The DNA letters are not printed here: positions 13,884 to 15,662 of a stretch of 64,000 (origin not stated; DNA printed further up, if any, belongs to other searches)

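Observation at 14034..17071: Divergent HAL/PAL-family lyase (with an NSG instead of ASG MIO triad) and aryl/acyl-CoA ligase pair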

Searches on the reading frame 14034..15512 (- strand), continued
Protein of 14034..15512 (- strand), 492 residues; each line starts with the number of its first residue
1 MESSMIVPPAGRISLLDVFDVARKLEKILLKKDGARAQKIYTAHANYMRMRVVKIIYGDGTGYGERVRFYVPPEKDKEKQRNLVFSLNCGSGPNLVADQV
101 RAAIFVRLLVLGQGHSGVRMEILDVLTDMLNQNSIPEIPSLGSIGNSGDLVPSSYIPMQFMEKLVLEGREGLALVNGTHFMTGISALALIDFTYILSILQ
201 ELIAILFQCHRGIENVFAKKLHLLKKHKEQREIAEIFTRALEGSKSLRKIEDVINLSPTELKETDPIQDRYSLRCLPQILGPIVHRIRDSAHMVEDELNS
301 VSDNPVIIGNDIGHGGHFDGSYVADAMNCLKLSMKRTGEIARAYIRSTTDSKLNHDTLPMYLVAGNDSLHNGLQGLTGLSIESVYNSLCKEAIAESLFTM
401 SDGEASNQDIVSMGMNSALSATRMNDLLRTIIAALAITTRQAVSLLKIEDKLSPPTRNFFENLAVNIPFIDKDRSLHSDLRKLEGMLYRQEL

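Call 9: find_homologous_proteins(query=window:14034-15512:-)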
Query window:14034-15512:- (492 aa): 2889 proteins with E <= 0.001 among 8000 candidates; the best 120 are listed.
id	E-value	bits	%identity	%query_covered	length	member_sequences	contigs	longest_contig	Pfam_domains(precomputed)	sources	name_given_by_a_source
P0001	0.0e+0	1084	100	100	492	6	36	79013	PF00221.25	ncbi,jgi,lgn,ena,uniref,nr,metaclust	ncbi:hypothetical protein A2W54_03585 [Candidatus Giovannonibacteria bacterium RIFCSPHIGHO2_02_43_13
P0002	1.8e-176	606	58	97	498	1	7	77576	PF00221.25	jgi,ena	-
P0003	3.0e-174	598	58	97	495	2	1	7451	PF00221.25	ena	-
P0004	7.5e-174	597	59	97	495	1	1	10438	PF00221.25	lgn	-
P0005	1.5e-173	596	58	97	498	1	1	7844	PF00221.25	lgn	-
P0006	2.1e-173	596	59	97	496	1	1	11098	PF00221.25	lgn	-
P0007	1.9e-172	592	58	97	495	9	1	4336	PF00221.25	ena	-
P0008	3.5e-172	592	57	97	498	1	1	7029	PF00221.25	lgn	-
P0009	3.6e-170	585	56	97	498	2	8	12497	PF00221.25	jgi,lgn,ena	-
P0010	1.6e-169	583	57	97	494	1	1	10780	PF00221.25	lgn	-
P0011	1.5e-168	580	56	97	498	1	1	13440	PF00221.25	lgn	-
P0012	6.3e-168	578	57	97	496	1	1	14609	PF00221.25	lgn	-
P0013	3.1e-167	575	56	97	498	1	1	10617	PF00221.25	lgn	-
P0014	6.2e-165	568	57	96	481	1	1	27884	PF00221.25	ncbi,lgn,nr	ncbi:MAG: aromatic amino acid ammonia-lyase [bacterium]|nr:aromatic amino acid ammonia-lyase [bacter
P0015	1.5e-156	540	54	97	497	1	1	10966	PF00221.25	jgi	jgi:phenylalanine ammonia-lyase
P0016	1.0e-149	517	54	97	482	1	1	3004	PF00221.25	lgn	-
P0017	4.7e-144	499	54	91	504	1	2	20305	PF00221.25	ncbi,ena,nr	ncbi:aromatic amino acid lyase [Patescibacteria group bacterium]|nr:aromatic amino acid lyase [Pates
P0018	8.5e-136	472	49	99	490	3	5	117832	PF00221.25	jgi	-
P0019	1.3e-127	445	46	100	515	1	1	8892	PF00221.25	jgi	jgi:phenylalanine ammonia-lyase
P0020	2.1e-108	381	44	99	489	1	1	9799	PF00221.25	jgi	-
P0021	9.7e-97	343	51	66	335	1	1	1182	PF00221.25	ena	-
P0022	7.6e-93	330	42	97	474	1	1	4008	PF00221.25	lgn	-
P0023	5.6e-63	232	32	98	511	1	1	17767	PF00221.25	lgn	-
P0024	1.3e-61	227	34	93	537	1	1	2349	PF00221.25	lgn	-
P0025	1.7e-61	227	32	94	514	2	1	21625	PF00221.25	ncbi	-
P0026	7.0e-61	225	32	97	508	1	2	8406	PF00221.25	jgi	jgi:histidine ammonia-lyase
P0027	2.9e-60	223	32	89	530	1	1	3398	PF00221.25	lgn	-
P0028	5.6e-60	222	35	90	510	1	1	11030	PF00221.25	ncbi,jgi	jgi:histidine ammonia-lyase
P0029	1.6e-59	220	33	89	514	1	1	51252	PF00221.25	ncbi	-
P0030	1.9e-59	220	34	87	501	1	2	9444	PF00221.25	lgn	-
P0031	2.2e-59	220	31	98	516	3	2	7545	PF00221.25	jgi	-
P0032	3.0e-59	219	31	96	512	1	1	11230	PF00221.25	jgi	-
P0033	3.2e-59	219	32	93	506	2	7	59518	PF00221.25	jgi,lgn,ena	jgi:histidine ammonia-lyase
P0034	5.9e-59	218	31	89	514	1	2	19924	PF00221.25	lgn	-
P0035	1.8e-58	217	32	89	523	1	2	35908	PF00221.25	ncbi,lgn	ncbi:MAG: HAL/PAL/TAL family ammonia-lyase [Bacteroidota bacterium]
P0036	4.7e-58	215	32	88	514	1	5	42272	PF00221.25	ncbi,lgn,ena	-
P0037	8.5e-58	215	31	99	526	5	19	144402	PF00221.25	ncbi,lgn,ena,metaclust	metaclust:\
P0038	1.1e-57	214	34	89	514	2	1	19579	PF00221.25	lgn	-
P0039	1.2e-57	214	33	89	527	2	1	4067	PF00221.25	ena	-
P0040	1.3e-57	214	34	88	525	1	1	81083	PF00221.25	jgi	jgi:histidine ammonia-lyase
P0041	2.3e-57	213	31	99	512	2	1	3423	PF00221.25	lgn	-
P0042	2.3e-57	213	32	96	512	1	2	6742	PF00221.25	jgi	jgi:histidine ammonia-lyase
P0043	2.3e-57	213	32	87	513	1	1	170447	PF00221.25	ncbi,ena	-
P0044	4.8e-57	212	32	89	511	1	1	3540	PF00221.25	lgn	-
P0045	5.8e-57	212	34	87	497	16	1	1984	PF00221.25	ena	-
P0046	6.4e-57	212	32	88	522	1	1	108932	PF00221.25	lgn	-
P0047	7.1e-57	211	31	89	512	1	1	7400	PF00221.25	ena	-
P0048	1.2e-56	211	33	87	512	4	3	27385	PF00221.25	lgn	-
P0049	1.4e-56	211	32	95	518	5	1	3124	PF00221.25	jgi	-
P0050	1.5e-56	210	31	89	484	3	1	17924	PF00221.25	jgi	jgi:phenylalanine ammonia-lyase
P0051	1.5e-56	210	33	98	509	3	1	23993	PF00221.25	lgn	-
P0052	1.6e-56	210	33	87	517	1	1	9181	PF00221.25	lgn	-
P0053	1.7e-56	210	32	97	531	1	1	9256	PF00221.25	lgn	-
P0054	1.8e-56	210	34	85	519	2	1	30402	PF00221.25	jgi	jgi:histidine ammonia-lyase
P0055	3.1e-56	209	30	96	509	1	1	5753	PF00221.25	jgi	jgi:histidine ammonia-lyase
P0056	3.5e-56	209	33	85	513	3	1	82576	PF00221.25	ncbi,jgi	jgi:histidine ammonia-lyase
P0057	4.0e-56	209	33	89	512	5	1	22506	PF00221.25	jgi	-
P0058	4.2e-56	209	31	97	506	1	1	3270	PF00221.25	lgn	-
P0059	4.2e-56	209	31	97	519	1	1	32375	PF00221.25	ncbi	-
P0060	5.6e-56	209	32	88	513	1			PF00221.25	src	-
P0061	6.0e-56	208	32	90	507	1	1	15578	PF00221.25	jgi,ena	-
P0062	7.4e-56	208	33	87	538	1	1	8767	PF00221.25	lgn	-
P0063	1.3e-55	207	31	98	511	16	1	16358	PF00221.25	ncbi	-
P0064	1.4e-55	207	31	89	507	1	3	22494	PF00221.25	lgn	-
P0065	1.6e-55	207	32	87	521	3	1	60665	PF00221.25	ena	-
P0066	1.7e-55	207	33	87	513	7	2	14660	PF00221.25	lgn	-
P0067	3.2e-55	206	33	89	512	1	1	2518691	PF00221.25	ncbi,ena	-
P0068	3.2e-55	206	32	89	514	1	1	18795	PF00221.25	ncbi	-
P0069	3.3e-55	206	32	89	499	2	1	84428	PF00221.25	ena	-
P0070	3.3e-55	206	31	87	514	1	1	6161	PF00221.25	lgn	-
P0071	4.4e-55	206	33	88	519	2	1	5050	PF00221.25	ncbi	-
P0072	4.9e-55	205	34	84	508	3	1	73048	PF00221.25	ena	-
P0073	5.0e-55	205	32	88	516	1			PF00221.25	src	-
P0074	5.3e-55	205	32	88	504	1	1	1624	PF00221.25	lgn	-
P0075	5.7e-55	205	31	98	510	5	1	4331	PF00221.25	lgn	-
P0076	7.2e-55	205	32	88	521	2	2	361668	PF00221.25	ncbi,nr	ncbi:MAG: aromatic amino acid ammonia-lyase [Bacteroidales bacterium]|nr:aromatic amino acid ammonia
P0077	7.4e-55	205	31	87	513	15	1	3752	PF00221.25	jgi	-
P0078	9.3e-55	205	31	98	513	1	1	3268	PF00221.25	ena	-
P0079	9.7e-55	204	30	100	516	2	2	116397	PF00221.25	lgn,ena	-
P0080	9.9e-55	204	31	95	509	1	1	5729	PF00221.25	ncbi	-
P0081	1.1e-54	204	31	89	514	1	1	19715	PF00221.25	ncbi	-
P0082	1.3e-54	204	30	99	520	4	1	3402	PF00221.25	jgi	jgi:histidine ammonia-lyase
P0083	1.5e-54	204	31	92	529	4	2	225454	PF00221.25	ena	-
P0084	1.6e-54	204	31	88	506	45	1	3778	PF00221.25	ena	-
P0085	1.6e-54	204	31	93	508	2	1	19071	PF00221.25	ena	-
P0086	1.9e-54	203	31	97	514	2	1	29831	PF00221.25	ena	-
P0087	2.1e-54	203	32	93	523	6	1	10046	PF00221.25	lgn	-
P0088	2.8e-54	203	32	88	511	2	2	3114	PF00221.25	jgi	-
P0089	2.9e-54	203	30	98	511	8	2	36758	PF00221.25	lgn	-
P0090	3.7e-54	203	34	88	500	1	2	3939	PF00221.25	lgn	-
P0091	4.5e-54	202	30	98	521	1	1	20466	PF00221.25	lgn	-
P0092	4.7e-54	202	31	97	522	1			PF00221.25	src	-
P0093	4.8e-54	202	31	89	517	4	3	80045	PF00221.25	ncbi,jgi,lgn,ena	jgi:histidine ammonia-lyase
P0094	6.2e-54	202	33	90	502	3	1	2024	PF00221.25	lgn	-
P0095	6.9e-54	202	30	99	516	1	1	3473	PF00221.25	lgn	-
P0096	7.0e-54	202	32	87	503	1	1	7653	PF00221.25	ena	-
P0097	1.1e-53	201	30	96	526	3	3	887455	PF00221.25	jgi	jgi:histidine ammonia-lyase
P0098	1.2e-53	201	31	88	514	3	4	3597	PF00221.25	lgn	-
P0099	1.3e-53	201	31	96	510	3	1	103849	PF00221.25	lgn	-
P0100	1.3e-53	201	30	97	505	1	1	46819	PF00221.25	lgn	-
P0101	2.1e-53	200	32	94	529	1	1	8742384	PF00221.25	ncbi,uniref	ncbi:HAL/PAL/TAL family ammonia-lyase [Saccharopolyspora hattusasensis]|uniref:HAL/PAL/TAL family am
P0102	2.1e-53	200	31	89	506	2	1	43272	PF00221.25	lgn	-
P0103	2.2e-53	200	30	92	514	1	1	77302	PF00221.25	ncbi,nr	ncbi:MAG: aromatic amino acid lyase [Bacteroidales bacterium]|nr:aromatic amino acid lyase [Bacteroi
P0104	2.3e-53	200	31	88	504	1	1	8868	PF00221.25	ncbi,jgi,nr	ncbi:MAG: aromatic amino acid ammonia-lyase [Bacteroidales bacterium]|jgi:histidine ammonia-lyase|nr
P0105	2.4e-53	200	33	88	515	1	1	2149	PF00221.25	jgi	jgi:histidine ammonia-lyase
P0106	2.4e-53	200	31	93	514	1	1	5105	PF00221.25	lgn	-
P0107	2.4e-53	200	32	95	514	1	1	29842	PF00221.25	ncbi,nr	ncbi:MAG: aromatic amino acid ammonia-lyase [Bacteroidia bacterium]|nr:aromatic amino acid ammonia-l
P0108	2.6e-53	200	31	88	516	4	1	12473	PF00221.25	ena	-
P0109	2.6e-53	200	29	100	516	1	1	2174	PF00221.25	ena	-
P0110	3.5e-53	199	31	88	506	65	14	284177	PF00221.25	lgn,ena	-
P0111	3.6e-53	199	32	87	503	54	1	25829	PF00221.25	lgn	-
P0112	3.8e-53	199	30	97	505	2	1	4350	PF00221.25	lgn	-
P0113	3.9e-53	199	31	89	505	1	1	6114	PF00221.25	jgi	-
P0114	4.0e-53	199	32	89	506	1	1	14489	PF00221.25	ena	-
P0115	4.2e-53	199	31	89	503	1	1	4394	PF00221.25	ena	-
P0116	4.3e-53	199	31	96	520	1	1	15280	PF00221.25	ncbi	-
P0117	4.6e-53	199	32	89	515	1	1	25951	PF00221.25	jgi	-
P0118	4.7e-53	199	32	88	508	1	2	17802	PF00221.25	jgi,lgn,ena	-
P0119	5.1e-53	199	30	89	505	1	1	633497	PF00221.25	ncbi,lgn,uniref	ncbi:HAL/PAL/TAL family ammonia-lyase [Sphingobacterium sp. LRF_L2]|uniref:HAL/PAL/TAL family ammoni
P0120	6.4e-53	198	32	89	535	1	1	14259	PF00221.25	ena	-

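Call 13: find_encoding_contigs(protein=P0002, flank=8000, max_places=3)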
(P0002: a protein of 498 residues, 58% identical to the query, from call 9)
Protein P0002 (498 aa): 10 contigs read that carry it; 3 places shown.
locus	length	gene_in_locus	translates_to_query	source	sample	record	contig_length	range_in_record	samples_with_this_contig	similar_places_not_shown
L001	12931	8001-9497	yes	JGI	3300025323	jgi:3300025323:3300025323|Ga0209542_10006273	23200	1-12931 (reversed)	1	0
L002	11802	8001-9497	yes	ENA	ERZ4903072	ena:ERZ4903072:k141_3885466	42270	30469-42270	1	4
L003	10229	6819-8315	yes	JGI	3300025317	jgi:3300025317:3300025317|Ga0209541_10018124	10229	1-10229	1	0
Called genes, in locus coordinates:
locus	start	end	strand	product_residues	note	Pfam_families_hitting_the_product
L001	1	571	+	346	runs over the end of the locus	PF01476:LysM (weak)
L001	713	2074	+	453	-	PF01225:Mur_ligase (weak), PF08245:Mur_ligase_M, PF02875:Mur_ligase_C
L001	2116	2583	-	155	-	-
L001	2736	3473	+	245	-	PF01978:TrmB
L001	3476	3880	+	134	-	PF08378:NERD (weak), PF02021:UPF0102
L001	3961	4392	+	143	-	-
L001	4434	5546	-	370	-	PF00108:Thiolase_N, PF02803:Thiolase_C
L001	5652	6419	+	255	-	PF00106:adh_short, PF01073:3Beta_HSD, PF01370:Epimerase (weak), PF08659:KR, PF23441:SDR, PF13561:adh_short_C2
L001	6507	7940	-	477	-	PF00501:AMP-binding, PF13193:AMP-binding_C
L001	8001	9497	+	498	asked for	PF00221:Lyase_aromatic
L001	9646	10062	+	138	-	-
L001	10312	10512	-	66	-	-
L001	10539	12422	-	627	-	PF00082:Peptidase_S8, PF18911:PKD_4, PF22352:K319L-like_PKD (weak)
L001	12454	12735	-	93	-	PF13783:DUF4177 (faint)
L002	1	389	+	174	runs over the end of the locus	-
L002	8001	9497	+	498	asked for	PF00221:Lyase_aromatic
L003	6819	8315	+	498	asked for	PF00221:Lyase_aromatic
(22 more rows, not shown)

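Call 14: find_encoding_contigs(protein=P0018, flank=8000, max_places=3)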
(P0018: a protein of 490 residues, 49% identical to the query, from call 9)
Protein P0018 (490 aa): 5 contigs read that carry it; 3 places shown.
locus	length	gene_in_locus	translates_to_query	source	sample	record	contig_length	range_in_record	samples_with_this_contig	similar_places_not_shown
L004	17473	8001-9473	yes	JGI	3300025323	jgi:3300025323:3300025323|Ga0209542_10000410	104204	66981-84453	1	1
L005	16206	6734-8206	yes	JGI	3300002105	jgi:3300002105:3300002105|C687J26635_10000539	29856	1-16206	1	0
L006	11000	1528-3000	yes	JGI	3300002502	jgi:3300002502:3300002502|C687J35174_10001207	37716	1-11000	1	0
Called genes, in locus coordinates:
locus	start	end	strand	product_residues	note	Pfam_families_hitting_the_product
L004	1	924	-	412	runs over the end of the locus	PF00108:Thiolase_N (faint), PF22691:Thiolase_C_1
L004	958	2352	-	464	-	PF00501:AMP-binding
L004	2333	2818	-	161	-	-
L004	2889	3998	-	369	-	PF00108:Thiolase_N, PF02803:Thiolase_C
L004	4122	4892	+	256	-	PF00106:adh_short, PF01370:Epimerase, PF08659:KR, PF23441:SDR (weak), PF13561:adh_short_C2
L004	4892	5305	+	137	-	PF01980:TrmO_N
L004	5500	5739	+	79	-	-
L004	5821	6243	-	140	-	PF01371:Trp_repressor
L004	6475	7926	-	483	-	PF00501:AMP-binding, PF13193:AMP-binding_C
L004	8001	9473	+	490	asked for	PF00221:Lyase_aromatic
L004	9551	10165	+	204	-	-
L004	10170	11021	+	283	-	-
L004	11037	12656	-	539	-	PF00501:AMP-binding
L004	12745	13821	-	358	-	PF02661:Fic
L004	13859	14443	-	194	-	-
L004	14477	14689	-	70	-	PF07927:HicA_toxin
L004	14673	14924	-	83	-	PF21748:UPF0150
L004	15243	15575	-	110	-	-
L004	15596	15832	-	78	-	-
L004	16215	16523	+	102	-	-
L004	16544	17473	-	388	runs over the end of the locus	PF00438:S-AdoMet_synt_N, PF02772:S-AdoMet_synt_M, PF02773:S-AdoMet_synt_C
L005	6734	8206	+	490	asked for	PF00221:Lyase_aromatic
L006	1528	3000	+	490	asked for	PF00221:Lyase_aromatic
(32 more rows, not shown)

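Call 22: find_encoding_contigs(protein=P0020, flank=8000, max_places=2)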
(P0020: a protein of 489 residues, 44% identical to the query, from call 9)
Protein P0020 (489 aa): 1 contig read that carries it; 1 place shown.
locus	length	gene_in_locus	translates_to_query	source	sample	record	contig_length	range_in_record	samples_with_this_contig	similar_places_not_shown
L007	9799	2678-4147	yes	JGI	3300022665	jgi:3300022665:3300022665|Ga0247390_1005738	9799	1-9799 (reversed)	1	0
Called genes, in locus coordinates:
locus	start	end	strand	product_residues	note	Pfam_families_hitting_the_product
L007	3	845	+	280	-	?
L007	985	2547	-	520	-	PF00501:AMP-binding, PF13193:AMP-binding_C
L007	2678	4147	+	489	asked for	PF00221:Lyase_aromatic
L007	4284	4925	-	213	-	-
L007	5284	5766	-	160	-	PF01245:Ribosomal_L19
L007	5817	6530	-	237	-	PF00849:PseudoU_synth_2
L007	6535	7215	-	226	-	PF01255:Prenyltransf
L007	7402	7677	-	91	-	PF00708:Acylphosphatase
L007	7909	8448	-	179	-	PF22769:DCD, PF00692:dUTPase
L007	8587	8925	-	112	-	-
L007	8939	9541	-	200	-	-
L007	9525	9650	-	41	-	-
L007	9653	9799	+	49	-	?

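Call 23: find_encoding_contigs(protein=P0019, flank=8000, max_places=2)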
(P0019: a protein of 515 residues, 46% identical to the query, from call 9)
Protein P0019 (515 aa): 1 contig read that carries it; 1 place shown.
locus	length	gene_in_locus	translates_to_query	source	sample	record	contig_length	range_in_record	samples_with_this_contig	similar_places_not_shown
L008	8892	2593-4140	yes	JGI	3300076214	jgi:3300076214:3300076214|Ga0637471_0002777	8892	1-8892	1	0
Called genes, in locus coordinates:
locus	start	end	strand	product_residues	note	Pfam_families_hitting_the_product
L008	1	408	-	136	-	?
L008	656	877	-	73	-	-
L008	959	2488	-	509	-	PF00501:AMP-binding, PF13193:AMP-binding_C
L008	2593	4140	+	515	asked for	PF00221:Lyase_aromatic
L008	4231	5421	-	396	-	PF00108:Thiolase_N, PF02803:Thiolase_C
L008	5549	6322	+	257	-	PF00106:adh_short, PF13561:adh_short_C2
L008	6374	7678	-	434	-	PF02812:ELFV_dehydrog_N, PF00208:ELFV_dehydrog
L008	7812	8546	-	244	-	PF00595:PDZ (faint), PF13180:PDZ_2 (weak)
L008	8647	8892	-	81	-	?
